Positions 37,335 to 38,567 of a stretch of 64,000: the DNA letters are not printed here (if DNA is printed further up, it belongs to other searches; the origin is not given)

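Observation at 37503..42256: tadC fused into an FHA-PEGA-TlyA-ExbD-like operon: possible Kil-like contact or secretion apparatus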

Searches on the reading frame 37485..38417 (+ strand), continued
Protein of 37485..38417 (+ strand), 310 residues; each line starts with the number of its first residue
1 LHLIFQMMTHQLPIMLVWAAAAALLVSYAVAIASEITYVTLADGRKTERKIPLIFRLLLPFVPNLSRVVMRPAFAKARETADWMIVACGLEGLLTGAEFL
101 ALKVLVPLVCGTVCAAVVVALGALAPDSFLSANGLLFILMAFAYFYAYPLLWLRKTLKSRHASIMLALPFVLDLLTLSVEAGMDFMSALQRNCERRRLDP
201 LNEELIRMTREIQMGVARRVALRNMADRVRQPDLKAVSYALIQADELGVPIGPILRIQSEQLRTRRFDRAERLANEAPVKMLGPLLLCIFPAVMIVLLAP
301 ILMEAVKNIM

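Call 71: find_encoding_contigs(protein=P0507, flank=10000, max_places=10)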
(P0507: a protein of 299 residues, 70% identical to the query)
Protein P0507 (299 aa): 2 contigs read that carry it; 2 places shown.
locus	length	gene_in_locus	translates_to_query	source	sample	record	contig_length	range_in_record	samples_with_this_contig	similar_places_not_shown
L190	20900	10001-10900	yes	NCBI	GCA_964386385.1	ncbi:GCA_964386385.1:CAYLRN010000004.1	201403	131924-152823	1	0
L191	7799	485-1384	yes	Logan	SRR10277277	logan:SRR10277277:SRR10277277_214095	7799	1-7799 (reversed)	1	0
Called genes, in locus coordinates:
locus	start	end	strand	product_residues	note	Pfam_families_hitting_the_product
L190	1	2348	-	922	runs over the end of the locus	PF04413:Glycos_transf_N, PF13428:TPR_14 (faint), PF14559:TPR_19 (faint)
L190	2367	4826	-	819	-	PF02518:HATPase_c, PF00204:DNA_gyraseB, PF01751:Toprim, PF00986:DNA_gyraseB_C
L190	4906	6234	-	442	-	PF25182:NonGDSL (faint), PF13472:Lipase_GDSL_2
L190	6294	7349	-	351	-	PF12784:PDDEXK_2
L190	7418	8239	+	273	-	PF16976:RcpC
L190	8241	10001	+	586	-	PF16697:Yop-YscD_cpl, PF00498:FHA, PF00437:T2SSE, PF27713:UCP018868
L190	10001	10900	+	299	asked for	PF00482:T2SSF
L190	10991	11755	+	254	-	PF20772:TACO1_YebC_N, PF01709:Transcrip_reg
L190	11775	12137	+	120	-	PF00903:Glyoxalase, PF13669:Glyoxalase_4 (faint), PF18029:Glyoxalase_6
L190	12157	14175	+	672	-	PF01225:Mur_ligase, PF08245:Mur_ligase_M (weak), PF02875:Mur_ligase_C, PF02873:MurB_C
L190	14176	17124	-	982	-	PF12951:PATR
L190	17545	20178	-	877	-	PF13306:LRR_5 (faint)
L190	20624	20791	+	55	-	PF00145:DNA_methylase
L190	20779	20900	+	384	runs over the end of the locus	PF17761:DUF1016_N, PF06250:YhcG_C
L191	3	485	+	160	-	?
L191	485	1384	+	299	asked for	PF00482:T2SSF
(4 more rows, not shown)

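Call 72: find_encoding_contigs(protein=P0424, flank=10000, max_places=10)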
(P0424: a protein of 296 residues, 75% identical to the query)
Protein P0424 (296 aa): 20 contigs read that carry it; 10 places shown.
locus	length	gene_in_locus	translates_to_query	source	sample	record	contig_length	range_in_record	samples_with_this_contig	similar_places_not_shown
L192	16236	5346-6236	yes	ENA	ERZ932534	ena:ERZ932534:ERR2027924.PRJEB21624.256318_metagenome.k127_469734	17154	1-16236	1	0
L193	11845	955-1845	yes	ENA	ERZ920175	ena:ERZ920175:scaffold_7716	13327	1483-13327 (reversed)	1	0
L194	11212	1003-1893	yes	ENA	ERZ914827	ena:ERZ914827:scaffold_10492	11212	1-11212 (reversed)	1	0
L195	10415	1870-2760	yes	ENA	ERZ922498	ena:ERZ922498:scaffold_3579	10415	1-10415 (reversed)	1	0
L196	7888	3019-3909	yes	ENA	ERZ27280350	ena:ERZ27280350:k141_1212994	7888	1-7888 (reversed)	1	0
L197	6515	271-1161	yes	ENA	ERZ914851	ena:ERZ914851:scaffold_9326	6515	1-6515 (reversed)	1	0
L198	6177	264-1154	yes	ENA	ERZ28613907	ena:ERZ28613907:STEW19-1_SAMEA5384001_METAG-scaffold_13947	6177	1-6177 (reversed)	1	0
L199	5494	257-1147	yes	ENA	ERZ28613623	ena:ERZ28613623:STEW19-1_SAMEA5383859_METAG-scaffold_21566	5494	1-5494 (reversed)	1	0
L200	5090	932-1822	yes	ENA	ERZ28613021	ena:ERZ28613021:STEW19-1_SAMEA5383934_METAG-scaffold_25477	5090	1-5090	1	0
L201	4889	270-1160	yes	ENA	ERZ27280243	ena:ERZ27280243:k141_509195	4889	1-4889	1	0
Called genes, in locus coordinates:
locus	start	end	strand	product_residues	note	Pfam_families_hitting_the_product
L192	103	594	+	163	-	-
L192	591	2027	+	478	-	PF13400:Tad (weak)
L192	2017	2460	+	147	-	-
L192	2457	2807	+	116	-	-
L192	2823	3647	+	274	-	PF16976:RcpC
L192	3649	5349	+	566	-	PF16697:Yop-YscD_cpl, PF00498:FHA, PF00437:T2SSE, PF27713:UCP018868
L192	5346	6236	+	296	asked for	PF00482:T2SSF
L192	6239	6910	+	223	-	PF04263:TPK_catalytic, PF21275:Thi_PPkinase_C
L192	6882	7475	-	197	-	PF06439:3keto-disac_hyd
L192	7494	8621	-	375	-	PF09825:BPL_N (weak), PF01174:SNO (weak)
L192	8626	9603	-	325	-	-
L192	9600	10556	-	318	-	PF20706:GT4-conflict (weak), PF13439:Glyco_transf_4, PF13579:Glyco_trans_4_4, PF00534:Glycos_transf_1, PF13692:Glyco_trans_1_4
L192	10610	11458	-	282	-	PF01522:Polysacc_deac_1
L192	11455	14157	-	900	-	PF00702:Hydrolase (faint), PF00534:Glycos_transf_1, PF13524:Glyco_trans_1_2, PF13692:Glyco_trans_1_4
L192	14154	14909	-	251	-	PF02698:DUF218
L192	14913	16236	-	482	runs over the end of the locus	PF00370:FGGY_N, PF02782:FGGY_C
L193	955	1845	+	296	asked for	PF00482:T2SSF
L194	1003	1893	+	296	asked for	PF00482:T2SSF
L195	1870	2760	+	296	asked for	PF00482:T2SSF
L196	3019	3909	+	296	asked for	PF00482:T2SSF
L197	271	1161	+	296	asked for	PF00482:T2SSF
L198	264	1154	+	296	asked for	PF00482:T2SSF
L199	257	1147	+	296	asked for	PF00482:T2SSF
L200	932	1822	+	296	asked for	PF00482:T2SSF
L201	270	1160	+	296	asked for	PF00482:T2SSF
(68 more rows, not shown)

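Call 82: search_protein_families(library=pfam, proteins=[L004:11334-11714:+, L006:14328-14735:+, L075:5762-6460:+, L062:5923-6570:+, L056:13647-14000:-], max_evalue=10)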
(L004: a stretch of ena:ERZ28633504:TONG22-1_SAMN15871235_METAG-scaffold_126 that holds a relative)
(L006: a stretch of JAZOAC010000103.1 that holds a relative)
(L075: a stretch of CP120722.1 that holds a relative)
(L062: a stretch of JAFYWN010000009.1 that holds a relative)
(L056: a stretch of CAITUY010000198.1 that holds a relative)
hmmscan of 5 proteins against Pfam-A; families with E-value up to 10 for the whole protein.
L004:11334-11714:+ (126 aa): 1 family
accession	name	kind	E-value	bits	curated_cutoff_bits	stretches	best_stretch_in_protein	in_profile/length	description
PF21471.3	Reelin_subrepeat-B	-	0.065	13.4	27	1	4-39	39-74/127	Reelin subrepeat B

L006:14328-14735:+ (135 aa): 0 families

L075:5762-6460:+ (232 aa): 1 family
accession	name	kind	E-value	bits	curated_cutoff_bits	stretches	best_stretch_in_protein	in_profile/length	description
PF00680.25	RdRP_1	-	0.24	10.5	23.9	1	175-213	352-389/450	Viral RNA-dependent RNA polymerase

L062:5923-6570:+ (215 aa): 1 family
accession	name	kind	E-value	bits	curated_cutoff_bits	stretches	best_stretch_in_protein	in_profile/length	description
PF09858.14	DUF2085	-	0.034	15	25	1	3-63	19-73/90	Predicted membrane protein (DUF2085)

L056:13647-14000:- (117 aa): 1 family
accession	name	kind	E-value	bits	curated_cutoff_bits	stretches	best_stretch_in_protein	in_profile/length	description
PF02643.20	DUF192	-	4.1e-16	59.3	27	1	22-115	5-95/96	Uncharacterized ACR, COG1430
